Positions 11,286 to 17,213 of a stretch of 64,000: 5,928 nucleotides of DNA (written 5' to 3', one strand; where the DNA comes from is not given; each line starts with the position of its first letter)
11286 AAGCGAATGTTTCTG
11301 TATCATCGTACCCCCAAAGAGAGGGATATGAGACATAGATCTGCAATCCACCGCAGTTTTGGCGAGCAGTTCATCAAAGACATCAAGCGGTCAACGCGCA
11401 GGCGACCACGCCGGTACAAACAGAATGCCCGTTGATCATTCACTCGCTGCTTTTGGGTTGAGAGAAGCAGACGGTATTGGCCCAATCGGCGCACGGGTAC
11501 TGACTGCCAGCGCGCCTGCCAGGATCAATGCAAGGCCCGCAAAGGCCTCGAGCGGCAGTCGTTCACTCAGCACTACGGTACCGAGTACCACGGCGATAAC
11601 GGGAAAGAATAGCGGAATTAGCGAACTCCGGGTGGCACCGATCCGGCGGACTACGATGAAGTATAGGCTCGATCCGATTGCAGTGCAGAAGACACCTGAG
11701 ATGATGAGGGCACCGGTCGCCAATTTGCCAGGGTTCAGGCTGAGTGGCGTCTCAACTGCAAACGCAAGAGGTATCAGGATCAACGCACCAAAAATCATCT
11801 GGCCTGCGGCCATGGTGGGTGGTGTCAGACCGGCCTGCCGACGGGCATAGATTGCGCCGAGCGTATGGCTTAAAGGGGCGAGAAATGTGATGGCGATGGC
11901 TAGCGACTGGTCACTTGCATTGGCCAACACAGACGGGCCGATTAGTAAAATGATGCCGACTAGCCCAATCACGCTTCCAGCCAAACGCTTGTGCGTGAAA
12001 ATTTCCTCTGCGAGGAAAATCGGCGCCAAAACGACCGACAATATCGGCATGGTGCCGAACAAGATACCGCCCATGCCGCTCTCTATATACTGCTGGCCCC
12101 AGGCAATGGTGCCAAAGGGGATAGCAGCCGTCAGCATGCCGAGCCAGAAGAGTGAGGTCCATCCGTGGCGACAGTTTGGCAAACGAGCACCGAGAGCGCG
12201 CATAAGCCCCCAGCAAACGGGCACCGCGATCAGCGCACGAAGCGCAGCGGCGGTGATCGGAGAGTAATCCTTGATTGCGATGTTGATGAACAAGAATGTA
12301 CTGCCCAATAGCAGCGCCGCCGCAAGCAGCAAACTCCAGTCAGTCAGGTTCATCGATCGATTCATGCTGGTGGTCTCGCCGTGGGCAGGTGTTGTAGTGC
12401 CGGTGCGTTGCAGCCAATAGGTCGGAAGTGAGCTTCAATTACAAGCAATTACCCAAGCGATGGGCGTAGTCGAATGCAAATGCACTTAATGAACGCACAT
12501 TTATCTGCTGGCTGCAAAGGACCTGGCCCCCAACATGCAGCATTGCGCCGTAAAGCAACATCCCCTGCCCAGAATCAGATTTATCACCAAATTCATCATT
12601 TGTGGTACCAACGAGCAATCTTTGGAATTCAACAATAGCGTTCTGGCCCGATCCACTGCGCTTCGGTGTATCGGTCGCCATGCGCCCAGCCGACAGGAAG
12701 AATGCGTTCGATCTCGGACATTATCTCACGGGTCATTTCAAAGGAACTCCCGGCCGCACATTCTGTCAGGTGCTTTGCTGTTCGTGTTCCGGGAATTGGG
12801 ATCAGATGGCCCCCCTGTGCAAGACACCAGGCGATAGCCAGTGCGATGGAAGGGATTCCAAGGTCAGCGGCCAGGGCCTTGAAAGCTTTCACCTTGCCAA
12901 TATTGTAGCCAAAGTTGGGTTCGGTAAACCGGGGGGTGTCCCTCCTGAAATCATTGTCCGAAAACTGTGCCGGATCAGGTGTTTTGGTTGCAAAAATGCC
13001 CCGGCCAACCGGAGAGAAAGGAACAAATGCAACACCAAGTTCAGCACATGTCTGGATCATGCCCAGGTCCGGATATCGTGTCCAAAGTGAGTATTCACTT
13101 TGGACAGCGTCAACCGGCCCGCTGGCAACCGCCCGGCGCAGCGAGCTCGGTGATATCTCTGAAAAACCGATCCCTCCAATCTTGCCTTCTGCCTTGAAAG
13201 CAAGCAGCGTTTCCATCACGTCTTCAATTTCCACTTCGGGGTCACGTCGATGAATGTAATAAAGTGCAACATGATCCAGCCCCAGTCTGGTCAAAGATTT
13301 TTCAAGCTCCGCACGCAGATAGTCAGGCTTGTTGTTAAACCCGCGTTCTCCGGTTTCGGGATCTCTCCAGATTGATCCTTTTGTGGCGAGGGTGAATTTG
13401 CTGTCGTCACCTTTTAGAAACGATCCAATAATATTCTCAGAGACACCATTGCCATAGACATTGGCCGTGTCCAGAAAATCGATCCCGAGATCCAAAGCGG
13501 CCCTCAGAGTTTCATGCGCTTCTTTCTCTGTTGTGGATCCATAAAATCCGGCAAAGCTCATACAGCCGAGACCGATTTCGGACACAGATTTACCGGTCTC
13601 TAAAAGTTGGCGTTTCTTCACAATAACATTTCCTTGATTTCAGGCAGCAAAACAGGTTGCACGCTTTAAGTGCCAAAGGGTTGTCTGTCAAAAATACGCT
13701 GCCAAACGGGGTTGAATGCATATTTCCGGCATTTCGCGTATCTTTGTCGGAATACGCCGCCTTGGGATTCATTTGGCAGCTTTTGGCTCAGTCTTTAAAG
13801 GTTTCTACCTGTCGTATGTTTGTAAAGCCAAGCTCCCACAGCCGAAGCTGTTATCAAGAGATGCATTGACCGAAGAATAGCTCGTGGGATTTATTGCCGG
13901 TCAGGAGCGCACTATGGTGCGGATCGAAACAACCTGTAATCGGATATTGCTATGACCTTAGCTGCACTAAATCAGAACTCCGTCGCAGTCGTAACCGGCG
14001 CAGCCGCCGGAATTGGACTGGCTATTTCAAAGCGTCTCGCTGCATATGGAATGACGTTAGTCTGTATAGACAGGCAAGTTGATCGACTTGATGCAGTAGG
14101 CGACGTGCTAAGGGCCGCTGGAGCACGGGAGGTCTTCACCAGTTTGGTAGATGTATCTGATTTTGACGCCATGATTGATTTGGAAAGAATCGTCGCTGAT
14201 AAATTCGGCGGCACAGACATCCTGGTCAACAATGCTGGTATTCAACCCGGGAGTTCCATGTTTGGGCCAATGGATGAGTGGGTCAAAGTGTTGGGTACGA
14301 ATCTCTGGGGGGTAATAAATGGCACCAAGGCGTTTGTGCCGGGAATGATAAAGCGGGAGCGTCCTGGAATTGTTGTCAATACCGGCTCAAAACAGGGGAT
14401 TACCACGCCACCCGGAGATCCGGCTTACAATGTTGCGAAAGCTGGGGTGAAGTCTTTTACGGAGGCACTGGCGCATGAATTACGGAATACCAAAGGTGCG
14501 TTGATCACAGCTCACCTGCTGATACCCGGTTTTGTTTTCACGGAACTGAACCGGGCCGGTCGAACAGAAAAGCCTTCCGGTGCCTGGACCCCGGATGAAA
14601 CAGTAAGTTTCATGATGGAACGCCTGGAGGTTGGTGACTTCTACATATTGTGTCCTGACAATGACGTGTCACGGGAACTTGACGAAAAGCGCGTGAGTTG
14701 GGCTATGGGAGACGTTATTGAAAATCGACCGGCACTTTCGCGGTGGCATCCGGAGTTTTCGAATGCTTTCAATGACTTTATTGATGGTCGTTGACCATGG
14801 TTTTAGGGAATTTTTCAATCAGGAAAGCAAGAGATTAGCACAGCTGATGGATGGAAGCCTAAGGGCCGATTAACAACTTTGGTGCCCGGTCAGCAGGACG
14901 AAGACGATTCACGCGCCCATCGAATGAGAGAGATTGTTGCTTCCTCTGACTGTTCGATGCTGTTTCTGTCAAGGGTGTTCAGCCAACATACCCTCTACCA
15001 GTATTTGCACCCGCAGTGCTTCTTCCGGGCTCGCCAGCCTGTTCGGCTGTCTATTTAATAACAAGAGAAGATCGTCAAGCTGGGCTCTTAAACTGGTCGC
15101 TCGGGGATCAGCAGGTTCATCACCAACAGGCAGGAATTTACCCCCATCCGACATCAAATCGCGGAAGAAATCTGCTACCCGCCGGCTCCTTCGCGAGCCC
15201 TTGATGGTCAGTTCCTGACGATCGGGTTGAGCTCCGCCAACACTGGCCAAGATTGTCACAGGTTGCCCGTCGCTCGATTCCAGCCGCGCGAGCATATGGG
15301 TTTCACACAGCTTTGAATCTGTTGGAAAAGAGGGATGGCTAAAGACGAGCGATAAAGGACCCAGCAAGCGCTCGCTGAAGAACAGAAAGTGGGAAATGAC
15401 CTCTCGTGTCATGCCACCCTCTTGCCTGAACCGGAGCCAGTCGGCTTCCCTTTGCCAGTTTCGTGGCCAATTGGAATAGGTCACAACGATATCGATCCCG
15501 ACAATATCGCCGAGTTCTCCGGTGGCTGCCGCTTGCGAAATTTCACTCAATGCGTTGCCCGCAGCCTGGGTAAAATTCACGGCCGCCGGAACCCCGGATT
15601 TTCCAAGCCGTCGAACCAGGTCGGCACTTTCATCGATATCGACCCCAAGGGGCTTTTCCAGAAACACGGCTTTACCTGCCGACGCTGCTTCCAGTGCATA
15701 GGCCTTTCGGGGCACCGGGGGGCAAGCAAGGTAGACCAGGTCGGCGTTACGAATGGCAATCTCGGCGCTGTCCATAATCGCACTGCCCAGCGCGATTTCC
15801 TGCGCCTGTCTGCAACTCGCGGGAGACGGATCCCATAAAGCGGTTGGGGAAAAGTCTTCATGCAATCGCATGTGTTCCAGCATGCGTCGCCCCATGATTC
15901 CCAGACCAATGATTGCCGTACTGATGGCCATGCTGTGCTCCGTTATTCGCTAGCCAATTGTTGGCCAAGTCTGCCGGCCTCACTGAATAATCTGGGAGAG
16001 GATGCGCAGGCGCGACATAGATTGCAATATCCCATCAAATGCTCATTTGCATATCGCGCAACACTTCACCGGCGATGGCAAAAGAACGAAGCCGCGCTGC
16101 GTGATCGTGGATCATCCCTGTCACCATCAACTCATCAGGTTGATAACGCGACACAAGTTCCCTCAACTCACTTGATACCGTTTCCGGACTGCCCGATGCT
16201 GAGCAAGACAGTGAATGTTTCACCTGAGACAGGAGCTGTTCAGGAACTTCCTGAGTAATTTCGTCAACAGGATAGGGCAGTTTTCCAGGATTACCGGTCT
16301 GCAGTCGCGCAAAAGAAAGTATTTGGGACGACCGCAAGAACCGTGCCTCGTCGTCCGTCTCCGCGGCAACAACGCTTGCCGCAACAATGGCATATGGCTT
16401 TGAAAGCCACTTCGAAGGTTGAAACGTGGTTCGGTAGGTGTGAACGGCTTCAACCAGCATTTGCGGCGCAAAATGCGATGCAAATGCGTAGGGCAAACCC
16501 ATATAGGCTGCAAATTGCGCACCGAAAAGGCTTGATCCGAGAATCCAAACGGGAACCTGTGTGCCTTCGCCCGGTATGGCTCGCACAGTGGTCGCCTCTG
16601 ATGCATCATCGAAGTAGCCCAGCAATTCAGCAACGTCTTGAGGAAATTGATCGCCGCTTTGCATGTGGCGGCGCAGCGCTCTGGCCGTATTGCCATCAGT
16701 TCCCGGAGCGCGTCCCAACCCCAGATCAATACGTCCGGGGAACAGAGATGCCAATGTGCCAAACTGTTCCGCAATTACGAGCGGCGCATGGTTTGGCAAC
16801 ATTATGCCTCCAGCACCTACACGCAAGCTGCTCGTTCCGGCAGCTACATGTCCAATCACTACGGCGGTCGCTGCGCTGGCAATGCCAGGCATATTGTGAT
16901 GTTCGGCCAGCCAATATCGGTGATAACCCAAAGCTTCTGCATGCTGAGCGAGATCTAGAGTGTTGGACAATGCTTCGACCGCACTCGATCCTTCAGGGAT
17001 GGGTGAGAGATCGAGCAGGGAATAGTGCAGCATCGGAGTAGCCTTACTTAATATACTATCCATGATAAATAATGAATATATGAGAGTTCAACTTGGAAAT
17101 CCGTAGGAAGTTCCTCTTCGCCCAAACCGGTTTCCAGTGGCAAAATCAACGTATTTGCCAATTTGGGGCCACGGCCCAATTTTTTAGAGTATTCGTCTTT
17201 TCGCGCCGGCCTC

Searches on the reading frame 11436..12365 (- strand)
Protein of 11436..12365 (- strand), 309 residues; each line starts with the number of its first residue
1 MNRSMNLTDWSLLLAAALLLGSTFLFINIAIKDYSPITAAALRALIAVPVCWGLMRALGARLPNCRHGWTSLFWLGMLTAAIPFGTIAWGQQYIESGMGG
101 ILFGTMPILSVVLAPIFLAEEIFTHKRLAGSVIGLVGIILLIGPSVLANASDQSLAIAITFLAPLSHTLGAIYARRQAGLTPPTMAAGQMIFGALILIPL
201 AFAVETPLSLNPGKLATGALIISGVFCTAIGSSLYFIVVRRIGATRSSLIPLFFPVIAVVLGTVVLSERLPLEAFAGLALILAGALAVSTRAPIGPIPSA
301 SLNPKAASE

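Call 41: search_protein_families(library=pfam, proteins=[window:11436-12365:-], max_evalue=0.00001)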
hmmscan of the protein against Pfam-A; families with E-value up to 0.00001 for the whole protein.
window:11436-12365:- (309 aa): 1 family
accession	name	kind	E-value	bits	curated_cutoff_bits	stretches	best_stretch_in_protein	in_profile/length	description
PF00892.27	EamA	-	8.1e-37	127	28.2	2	156-289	3-134/135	EamA-like transporter family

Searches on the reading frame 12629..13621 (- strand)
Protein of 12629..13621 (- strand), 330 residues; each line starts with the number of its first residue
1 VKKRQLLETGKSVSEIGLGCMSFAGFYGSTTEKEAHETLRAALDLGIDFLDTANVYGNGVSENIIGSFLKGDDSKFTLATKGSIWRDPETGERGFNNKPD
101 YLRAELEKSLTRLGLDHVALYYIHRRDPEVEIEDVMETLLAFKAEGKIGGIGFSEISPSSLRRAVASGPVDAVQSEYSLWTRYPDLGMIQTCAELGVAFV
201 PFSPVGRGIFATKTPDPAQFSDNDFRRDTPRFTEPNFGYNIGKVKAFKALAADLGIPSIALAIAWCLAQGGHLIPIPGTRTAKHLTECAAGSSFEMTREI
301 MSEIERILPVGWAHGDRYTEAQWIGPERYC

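Call 41: search_protein_families(library=pfam, proteins=[window:12629-13621:-], max_evalue=0.00001)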
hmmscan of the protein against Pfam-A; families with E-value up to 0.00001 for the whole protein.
window:12629-13621:- (330 aa): 1 family
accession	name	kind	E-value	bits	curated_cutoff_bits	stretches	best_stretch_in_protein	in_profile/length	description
PF00248.27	Aldo_ket_red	-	1.8e-63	214.8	24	1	15-307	1-289/291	Aldo/keto reductase family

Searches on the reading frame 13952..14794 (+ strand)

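Call 41: search_protein_families(library=pfam, proteins=[window:13952-14794:+], max_evalue=0.00001)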
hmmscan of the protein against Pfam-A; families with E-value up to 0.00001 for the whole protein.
window:13952-14794:+ (280 aa): 2 families
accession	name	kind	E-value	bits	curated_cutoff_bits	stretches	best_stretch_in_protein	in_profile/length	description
PF00106.31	adh_short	-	1.4e-43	149.1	26.6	1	11-204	2-191/195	short chain dehydrogenase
PF13561.12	adh_short_C2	-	5.3e-28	98.6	27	1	16-204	1-185/236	Enoyl-(Acyl carrier protein) reductase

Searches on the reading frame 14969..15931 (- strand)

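Call 41: search_protein_families(library=pfam, proteins=[window:14969-15931:-], max_evalue=0.00001)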
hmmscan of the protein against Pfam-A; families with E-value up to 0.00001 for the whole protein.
window:14969-15931:- (320 aa): 2 families
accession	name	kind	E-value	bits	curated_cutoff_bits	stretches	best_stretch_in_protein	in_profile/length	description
PF01408.29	GFO_IDH_MocA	-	4e-14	53.8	24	1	4-120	2-120/120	Oxidoreductase family, NAD-binding Rossmann fold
PF22725.1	GFO_IDH_MocA_C3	-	2.9e-06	27.7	27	1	131-247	4-120/124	GFO/IDH/MocA C-terminal domain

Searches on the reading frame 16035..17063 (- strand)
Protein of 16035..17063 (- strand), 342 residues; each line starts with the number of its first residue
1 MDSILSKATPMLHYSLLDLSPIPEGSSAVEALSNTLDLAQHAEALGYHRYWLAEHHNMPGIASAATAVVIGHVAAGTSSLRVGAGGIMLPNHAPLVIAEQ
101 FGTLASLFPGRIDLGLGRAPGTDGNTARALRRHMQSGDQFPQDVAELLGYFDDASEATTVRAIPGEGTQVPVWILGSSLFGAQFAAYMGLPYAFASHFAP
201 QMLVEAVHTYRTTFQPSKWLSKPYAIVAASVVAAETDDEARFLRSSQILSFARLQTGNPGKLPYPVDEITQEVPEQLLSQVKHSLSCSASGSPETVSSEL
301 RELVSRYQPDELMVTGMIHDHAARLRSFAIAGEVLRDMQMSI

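Call 41: search_protein_families(library=pfam, proteins=[window:16035-17063:-], max_evalue=0.00001)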
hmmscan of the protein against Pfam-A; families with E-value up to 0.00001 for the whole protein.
window:16035-17063:- (342 aa): 1 family
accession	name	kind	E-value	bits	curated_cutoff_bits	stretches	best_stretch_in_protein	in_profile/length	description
PF00296.26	Bac_luciferase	-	1.1e-38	133.9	27.9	1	25-304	14-308/314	Luciferase-like monooxygenase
